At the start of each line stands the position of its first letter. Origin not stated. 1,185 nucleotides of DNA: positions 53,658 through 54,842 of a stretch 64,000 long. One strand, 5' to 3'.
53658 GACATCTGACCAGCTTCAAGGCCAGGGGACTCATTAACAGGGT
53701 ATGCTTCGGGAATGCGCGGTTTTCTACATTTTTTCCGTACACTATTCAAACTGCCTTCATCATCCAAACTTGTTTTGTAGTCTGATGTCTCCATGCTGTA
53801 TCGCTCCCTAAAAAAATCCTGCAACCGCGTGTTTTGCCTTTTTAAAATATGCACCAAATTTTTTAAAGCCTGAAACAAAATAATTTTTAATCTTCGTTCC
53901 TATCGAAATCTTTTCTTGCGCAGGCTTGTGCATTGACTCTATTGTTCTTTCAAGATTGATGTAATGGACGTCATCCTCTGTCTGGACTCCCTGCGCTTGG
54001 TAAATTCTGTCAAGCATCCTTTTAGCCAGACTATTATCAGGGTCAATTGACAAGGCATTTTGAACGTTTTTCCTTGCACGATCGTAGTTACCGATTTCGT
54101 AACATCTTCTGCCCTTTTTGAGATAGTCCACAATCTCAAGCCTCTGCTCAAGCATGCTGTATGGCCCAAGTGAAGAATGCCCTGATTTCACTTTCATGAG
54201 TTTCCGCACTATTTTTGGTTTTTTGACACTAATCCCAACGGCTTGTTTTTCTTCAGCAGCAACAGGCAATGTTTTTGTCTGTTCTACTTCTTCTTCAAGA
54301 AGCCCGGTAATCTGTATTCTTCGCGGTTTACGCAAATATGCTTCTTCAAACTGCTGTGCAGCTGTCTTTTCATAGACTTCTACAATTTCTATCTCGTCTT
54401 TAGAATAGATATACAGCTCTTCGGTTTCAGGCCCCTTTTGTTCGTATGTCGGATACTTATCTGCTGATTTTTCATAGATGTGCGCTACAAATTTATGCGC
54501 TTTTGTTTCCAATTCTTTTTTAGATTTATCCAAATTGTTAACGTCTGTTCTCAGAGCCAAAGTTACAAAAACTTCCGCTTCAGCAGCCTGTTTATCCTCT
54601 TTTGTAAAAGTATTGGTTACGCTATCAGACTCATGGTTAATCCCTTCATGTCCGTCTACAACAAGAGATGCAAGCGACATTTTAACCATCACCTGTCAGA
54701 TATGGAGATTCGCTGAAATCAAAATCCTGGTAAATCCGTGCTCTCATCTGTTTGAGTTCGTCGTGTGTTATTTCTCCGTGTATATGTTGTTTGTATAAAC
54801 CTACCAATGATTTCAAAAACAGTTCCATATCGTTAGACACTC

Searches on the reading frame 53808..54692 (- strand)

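Call 21: search_protein_families(library=pfam, proteins=[window:53808-54692:-], max_evalue=0.01)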
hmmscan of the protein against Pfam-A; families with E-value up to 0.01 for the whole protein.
window:53808-54692:- (294 aa): 4 families
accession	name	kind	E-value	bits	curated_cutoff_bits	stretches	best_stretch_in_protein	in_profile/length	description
PF14853.12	Fis1_TPR_C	-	0.00024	21.7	25.3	1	197-226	11-40/53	Fis1 C-terminal tetratricopeptide repeat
PF07719.23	TPR_2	-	0.00049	20.5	27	1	191-220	5-34/34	Tetratricopeptide repeat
PF13414.12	TPR_11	-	0.001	19.2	26.8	1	194-220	1-27/42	TPR repeat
PF14559.12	TPR_19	-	0.008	16.9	25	0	201-235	5-39/68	Tetratricopeptide repeat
